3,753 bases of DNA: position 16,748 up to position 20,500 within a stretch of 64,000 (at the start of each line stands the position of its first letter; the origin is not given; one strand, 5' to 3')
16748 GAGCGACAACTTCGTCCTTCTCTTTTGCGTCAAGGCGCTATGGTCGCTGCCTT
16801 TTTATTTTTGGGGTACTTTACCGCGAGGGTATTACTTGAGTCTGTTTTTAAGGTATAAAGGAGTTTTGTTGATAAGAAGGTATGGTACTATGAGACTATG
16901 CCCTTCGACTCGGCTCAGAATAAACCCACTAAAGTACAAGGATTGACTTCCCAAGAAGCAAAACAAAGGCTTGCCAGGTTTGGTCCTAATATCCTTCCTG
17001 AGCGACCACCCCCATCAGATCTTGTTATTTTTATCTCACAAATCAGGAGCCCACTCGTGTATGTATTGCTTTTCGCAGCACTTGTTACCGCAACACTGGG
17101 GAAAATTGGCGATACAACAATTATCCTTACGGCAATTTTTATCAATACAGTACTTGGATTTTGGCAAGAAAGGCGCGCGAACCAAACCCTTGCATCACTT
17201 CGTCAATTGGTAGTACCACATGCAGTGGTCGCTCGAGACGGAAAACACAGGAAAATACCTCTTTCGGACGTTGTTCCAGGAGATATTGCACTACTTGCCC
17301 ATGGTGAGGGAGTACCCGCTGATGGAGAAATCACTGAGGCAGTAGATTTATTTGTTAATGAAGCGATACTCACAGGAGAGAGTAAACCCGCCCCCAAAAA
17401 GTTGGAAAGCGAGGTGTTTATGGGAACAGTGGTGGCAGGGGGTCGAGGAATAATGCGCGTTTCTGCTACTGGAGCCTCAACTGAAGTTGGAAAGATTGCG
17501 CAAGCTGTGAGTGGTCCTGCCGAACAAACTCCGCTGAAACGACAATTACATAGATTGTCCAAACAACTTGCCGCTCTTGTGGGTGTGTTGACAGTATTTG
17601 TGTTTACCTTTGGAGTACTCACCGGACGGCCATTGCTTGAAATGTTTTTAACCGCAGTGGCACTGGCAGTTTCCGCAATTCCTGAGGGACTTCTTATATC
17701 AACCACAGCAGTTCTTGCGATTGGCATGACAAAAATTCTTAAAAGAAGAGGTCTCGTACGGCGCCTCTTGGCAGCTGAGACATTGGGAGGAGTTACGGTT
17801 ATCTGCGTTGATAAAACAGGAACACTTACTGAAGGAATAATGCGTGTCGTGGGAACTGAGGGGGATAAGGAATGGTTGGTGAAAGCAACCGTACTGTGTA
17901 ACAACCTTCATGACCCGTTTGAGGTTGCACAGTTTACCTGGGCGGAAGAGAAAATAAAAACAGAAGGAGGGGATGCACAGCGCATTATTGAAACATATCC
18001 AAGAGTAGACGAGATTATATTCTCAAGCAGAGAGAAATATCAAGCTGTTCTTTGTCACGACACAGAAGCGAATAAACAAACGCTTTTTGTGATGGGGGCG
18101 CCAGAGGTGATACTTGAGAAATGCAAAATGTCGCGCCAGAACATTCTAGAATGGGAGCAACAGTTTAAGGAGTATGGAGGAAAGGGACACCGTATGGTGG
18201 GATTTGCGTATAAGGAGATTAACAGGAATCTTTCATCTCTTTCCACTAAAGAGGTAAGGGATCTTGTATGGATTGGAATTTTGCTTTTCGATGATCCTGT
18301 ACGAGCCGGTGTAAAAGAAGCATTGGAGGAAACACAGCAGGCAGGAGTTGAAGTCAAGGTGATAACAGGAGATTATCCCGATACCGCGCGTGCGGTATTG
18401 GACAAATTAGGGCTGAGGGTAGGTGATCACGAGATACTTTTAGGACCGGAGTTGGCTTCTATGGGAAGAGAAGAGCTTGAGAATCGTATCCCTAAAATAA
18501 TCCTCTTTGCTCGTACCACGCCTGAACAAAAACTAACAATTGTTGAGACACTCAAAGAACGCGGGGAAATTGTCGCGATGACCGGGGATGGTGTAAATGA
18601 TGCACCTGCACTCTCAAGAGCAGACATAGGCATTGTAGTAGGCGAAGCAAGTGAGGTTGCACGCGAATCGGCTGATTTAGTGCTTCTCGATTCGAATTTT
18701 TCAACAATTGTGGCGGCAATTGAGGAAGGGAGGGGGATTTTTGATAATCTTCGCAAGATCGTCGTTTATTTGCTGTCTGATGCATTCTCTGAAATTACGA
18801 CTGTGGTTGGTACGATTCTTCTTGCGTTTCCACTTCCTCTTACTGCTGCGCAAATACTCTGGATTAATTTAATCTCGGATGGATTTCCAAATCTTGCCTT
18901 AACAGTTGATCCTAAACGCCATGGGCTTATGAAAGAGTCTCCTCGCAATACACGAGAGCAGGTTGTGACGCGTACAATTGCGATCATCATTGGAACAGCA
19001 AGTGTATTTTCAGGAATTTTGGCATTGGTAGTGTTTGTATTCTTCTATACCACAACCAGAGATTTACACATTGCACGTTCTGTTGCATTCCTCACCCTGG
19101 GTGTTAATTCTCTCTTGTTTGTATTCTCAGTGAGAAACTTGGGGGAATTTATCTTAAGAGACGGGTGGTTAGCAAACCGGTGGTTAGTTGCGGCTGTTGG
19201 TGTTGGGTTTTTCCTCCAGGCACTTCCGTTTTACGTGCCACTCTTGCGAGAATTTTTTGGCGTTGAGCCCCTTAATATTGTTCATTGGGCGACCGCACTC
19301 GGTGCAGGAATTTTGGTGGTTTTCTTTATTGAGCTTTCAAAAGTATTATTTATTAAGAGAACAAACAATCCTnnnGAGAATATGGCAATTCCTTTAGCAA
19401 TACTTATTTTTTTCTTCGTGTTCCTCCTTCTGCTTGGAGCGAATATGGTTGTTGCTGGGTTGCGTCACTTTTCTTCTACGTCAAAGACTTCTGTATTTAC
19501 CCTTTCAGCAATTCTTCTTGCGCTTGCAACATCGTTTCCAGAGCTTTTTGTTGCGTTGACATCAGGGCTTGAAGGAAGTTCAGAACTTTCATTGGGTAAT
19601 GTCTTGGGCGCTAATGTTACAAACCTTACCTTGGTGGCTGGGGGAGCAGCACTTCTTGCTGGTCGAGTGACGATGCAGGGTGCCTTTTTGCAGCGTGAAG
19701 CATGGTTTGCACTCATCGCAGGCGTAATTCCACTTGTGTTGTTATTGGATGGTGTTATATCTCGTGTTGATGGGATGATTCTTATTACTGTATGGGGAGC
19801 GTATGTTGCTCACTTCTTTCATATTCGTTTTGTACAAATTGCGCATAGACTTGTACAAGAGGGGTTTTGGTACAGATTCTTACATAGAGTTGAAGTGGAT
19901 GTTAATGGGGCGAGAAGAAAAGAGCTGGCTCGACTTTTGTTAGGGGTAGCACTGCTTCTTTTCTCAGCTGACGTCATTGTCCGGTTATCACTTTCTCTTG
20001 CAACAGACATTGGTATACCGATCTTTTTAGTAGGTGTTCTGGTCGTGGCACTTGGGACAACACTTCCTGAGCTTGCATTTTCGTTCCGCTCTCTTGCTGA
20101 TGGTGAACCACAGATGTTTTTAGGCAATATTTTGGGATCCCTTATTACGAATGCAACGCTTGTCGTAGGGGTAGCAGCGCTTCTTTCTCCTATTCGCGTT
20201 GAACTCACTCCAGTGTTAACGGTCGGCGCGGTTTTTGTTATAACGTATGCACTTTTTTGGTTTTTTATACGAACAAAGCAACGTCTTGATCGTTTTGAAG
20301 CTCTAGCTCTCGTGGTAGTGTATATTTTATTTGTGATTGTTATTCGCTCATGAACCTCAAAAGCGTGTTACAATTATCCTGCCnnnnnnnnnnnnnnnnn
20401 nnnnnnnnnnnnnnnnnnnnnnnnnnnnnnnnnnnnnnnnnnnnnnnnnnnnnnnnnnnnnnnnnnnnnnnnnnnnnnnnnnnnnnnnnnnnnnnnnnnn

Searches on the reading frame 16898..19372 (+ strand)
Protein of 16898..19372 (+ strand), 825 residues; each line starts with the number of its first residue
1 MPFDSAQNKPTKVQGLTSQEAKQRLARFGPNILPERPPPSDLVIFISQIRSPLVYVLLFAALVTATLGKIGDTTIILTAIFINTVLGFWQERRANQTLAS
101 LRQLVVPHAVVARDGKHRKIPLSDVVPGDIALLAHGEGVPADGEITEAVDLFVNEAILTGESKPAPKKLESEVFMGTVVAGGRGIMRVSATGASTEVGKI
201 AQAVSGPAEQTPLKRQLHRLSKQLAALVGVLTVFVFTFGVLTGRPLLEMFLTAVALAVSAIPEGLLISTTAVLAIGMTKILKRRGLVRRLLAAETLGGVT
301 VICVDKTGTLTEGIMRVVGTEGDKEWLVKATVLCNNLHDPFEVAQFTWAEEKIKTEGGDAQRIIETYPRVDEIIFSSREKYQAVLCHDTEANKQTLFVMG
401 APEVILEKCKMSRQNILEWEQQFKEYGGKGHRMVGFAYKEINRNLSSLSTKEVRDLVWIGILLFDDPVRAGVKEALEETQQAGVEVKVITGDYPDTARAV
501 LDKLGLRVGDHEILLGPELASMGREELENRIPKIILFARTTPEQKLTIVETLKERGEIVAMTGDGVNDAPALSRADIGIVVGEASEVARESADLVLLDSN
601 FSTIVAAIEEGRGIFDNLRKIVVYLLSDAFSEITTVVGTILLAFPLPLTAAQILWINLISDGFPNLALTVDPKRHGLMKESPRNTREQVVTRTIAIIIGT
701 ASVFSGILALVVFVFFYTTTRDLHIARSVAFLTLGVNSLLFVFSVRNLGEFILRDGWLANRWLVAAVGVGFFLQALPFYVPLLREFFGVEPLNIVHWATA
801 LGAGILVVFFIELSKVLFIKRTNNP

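Call 60: search_protein_families(library=pfam, proteins=[window:16898-19372:+], max_evalue=0.0001)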
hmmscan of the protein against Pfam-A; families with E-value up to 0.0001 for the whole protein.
window:16898-19372:+ (825 aa): 6 families
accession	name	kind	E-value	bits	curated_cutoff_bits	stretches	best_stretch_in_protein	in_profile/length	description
PF00122.25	E1-E2_ATPase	-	1.2e-47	162.3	28.1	1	105-282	3-180/181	E1-E2 ATPase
PF00689.26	Cation_ATPase_C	-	8.3e-42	143.4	27.3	1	645-817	1-175/175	Cation transporting ATPase, C-terminus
PF00702.32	Hydrolase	-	9.5e-18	65.7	26.4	1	300-576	2-191/191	haloacid dehalogenase-like hydrolase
PF00690.31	Cation_ATPase_N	-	1.4e-16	60.3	20.4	1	12-63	17-68/69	Cation transporter/ATPase, N-terminus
PF13246.12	Cation_ATPase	-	5e-11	42.9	21.7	1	339-410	22-89/91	Cation transport ATPase (P-type)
PF08282.18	Hydrolase_3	-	9.5e-06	26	20.9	0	549-607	196-254/255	haloacid dehalogenase-like hydrolase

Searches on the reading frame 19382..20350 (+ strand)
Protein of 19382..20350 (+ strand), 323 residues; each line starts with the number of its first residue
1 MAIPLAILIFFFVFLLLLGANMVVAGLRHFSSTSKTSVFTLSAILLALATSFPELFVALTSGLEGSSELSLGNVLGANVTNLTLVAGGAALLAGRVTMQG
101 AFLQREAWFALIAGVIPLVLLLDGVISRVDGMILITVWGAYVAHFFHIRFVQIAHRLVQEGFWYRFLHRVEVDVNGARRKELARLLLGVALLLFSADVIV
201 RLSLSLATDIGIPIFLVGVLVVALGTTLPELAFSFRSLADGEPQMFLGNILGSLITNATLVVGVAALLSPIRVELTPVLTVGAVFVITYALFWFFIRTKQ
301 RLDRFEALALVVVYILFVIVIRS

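Call 3: search_protein_families(library=pfam, proteins=[window:19382-20350:+], max_evalue=0.01)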
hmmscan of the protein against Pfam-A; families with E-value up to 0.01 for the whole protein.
window:19382-20350:+ (323 aa): 1 family
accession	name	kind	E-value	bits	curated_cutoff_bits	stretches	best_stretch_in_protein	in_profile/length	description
PF01699.29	Na_Ca_ex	-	2e-45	154.9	24.9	2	183-320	4-148/151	Sodium/calcium exchanger protein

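Call 4: search_protein_families(library=ncbifam, proteins=[window:19382-20350:+], max_evalue=0.01)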
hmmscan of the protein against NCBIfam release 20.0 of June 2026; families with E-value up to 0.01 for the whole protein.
window:19382-20350:+ (323 aa): 2 families
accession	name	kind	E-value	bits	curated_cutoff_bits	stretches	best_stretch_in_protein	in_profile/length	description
TIGR00367.1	TIGR00367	hypoth_equivalog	8.2e-43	146.7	179.65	1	7-317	6-312/312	calcium/sodium antiporter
NF008005.0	PRK10734.1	equivalog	9.7e-36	123.5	432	2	6-156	6-152/325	calcium/sodium antiporter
